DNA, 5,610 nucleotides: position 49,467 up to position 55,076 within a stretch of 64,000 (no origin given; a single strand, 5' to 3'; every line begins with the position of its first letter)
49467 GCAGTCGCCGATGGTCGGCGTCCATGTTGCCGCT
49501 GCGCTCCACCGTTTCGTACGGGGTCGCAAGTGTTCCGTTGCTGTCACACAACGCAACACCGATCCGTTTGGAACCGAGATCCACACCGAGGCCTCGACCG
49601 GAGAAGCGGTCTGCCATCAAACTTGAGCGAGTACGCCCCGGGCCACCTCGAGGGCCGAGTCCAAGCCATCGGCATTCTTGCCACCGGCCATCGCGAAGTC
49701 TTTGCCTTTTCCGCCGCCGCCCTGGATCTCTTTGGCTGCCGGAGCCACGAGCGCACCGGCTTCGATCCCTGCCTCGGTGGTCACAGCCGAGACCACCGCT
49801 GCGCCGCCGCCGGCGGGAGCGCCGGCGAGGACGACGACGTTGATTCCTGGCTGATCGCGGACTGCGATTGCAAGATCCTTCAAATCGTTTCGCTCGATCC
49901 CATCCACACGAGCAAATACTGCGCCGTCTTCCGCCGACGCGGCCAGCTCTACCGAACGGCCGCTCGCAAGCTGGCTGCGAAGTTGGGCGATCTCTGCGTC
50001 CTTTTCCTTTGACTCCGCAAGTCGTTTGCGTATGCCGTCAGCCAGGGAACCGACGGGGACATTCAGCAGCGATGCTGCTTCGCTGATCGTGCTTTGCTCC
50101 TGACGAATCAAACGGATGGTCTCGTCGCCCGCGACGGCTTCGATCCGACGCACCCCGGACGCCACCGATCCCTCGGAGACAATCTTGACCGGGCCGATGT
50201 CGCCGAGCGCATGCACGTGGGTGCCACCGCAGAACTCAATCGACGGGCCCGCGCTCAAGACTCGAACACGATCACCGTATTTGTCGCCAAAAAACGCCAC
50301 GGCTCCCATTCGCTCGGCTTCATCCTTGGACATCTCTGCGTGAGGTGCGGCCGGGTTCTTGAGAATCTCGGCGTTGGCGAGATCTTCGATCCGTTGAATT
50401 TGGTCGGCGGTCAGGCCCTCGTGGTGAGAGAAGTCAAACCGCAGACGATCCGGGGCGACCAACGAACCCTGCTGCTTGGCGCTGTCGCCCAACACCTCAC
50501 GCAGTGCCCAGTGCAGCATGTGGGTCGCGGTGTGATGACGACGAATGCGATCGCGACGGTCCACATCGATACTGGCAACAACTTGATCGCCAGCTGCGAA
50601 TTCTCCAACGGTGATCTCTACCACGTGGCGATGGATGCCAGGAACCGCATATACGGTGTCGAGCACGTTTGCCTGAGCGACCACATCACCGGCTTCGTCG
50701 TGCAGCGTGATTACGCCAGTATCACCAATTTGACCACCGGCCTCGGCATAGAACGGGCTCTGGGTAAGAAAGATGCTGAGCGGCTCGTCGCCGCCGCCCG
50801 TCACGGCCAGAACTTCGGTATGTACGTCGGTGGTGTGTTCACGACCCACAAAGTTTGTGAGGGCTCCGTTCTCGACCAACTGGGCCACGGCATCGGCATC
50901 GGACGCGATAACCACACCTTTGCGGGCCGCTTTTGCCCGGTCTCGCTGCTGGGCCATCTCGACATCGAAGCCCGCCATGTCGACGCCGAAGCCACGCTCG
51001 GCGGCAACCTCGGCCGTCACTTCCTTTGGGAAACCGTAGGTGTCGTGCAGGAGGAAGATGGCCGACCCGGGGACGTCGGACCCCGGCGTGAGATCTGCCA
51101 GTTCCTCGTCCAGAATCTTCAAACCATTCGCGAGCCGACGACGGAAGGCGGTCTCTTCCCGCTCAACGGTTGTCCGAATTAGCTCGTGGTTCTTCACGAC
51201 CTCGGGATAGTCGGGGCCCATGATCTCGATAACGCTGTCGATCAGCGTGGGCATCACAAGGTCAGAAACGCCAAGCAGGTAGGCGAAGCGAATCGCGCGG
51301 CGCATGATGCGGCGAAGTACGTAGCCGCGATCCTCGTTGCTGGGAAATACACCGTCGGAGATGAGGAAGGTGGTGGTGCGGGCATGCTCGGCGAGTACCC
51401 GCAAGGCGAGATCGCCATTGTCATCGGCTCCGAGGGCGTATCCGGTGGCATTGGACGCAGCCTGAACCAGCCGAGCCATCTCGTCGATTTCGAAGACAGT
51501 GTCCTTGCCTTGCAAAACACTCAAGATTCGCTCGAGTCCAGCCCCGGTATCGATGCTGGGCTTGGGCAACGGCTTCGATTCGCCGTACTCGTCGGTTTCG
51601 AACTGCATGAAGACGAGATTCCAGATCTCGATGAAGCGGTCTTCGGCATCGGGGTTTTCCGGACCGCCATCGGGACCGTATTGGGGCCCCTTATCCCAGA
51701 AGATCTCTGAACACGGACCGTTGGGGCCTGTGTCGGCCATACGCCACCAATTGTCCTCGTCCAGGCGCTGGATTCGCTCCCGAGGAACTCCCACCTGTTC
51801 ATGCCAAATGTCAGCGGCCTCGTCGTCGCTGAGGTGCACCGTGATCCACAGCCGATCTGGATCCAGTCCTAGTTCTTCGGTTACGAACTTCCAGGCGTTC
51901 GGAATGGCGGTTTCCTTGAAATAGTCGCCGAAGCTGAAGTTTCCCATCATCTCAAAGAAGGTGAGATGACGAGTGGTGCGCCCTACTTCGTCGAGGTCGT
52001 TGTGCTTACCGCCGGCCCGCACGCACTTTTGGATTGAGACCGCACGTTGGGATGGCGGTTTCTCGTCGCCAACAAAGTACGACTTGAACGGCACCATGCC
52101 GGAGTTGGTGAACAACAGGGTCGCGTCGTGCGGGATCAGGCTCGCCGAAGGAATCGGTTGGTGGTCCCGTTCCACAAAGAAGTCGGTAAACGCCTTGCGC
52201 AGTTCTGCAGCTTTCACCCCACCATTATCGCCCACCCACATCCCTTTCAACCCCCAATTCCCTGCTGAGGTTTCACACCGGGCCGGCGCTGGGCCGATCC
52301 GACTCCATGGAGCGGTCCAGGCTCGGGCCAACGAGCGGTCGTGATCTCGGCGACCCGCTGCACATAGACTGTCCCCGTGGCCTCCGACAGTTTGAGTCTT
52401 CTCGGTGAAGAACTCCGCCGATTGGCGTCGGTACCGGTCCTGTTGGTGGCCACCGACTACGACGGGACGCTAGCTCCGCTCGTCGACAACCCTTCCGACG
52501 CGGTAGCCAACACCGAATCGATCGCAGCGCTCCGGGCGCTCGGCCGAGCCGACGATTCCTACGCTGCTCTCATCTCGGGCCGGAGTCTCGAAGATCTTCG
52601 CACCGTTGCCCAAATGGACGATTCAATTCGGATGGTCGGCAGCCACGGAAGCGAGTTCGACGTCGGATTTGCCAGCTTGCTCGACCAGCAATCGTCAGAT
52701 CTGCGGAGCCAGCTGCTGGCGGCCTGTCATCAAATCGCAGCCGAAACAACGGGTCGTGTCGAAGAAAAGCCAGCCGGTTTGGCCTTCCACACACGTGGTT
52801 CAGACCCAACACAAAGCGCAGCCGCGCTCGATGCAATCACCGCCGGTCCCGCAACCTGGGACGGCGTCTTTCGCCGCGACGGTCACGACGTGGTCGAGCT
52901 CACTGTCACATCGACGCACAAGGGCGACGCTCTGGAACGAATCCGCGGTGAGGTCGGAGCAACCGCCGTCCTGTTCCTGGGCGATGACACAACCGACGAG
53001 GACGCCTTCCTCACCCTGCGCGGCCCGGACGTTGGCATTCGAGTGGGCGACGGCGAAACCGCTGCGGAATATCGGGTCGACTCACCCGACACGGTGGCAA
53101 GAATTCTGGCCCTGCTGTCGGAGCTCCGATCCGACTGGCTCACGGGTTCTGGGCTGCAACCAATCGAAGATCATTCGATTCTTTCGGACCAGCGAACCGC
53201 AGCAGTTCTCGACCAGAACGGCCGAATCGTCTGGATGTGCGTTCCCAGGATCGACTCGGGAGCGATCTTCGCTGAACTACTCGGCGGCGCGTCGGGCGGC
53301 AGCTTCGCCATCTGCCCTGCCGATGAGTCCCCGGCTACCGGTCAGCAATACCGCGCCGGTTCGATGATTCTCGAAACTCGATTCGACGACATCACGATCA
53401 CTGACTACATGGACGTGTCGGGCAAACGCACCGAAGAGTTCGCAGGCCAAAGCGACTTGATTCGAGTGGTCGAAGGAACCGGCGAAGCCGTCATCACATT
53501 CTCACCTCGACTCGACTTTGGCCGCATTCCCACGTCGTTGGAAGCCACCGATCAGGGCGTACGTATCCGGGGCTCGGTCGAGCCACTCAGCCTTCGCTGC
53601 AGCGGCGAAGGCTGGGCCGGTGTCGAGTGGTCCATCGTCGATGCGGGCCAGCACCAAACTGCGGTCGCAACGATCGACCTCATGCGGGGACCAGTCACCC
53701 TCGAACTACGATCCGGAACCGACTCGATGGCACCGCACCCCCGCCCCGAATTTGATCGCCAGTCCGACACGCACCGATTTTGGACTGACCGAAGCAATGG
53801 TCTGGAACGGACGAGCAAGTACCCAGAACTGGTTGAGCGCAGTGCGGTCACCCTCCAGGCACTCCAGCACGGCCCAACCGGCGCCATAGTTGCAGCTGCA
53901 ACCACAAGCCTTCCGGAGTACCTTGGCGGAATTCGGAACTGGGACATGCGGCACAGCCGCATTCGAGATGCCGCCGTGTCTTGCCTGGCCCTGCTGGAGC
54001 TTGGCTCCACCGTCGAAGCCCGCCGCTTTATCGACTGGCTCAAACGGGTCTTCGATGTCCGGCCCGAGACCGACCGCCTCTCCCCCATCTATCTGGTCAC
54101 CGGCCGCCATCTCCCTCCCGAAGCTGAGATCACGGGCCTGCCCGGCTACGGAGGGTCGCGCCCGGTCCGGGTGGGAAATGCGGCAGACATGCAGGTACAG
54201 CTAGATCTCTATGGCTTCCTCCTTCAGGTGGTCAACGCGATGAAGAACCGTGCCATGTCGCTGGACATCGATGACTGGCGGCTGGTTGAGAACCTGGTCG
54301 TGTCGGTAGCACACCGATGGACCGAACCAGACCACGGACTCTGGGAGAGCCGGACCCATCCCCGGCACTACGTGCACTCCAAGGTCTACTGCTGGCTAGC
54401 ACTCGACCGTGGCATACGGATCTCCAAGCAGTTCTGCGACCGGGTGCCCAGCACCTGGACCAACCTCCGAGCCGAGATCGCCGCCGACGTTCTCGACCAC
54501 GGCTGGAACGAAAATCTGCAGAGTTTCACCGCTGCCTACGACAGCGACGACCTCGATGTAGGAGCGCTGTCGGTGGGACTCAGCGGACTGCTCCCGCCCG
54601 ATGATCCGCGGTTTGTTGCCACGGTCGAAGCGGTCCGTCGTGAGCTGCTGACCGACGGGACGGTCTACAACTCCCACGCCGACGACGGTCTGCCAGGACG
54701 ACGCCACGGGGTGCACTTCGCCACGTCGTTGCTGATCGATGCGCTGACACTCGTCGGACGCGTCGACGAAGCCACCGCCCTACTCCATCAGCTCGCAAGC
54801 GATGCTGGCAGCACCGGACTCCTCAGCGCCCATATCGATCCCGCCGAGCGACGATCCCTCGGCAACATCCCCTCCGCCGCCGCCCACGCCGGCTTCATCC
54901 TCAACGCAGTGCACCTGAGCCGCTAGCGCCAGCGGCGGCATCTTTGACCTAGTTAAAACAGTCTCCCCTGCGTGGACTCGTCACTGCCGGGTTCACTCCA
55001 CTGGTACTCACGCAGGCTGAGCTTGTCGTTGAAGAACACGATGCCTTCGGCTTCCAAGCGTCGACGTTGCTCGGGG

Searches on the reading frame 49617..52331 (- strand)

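Call 67: search_protein_families(library=pfam, proteins=[window:49617-52331:-], max_evalue=0.00001)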
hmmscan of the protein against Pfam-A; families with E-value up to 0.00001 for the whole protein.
window:49617-52331:- (904 aa): 3 families
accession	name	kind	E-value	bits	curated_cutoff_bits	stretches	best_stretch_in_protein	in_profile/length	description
PF01411.24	tRNA-synt_2c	-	1.3e-179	598.8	30.3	1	43-591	1-551/552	tRNA synthetases class II (A)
PF07973.19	tRNA_SAD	-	1.3e-13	51.2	24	1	689-731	1-44/44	Threonyl and Alanyl tRNA synthetase second additional domain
PF02272.25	DHHA1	-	1.5e-06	29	25.9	1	804-901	4-100/102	DHHA1 domain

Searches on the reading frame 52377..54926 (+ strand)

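Call 67: search_protein_families(library=pfam, proteins=[window:52377-54926:+], max_evalue=0.00001)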
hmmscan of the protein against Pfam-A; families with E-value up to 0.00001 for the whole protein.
window:52377-54926:+ (849 aa): 3 families
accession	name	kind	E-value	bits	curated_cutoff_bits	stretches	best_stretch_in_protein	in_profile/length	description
PF19291.4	TREH_N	-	6.2e-62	209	23.1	1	249-469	1-211/211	Trehalase-like, N-terminal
PF00723.27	Glyco_hydro_15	-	8.6e-46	157.1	22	1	483-776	4-301/427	Glycosyl hydrolases family 15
PF02358.22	Trehalose_PPase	-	1.7e-22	80.1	27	1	26-216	2-205/235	Trehalose-phosphatase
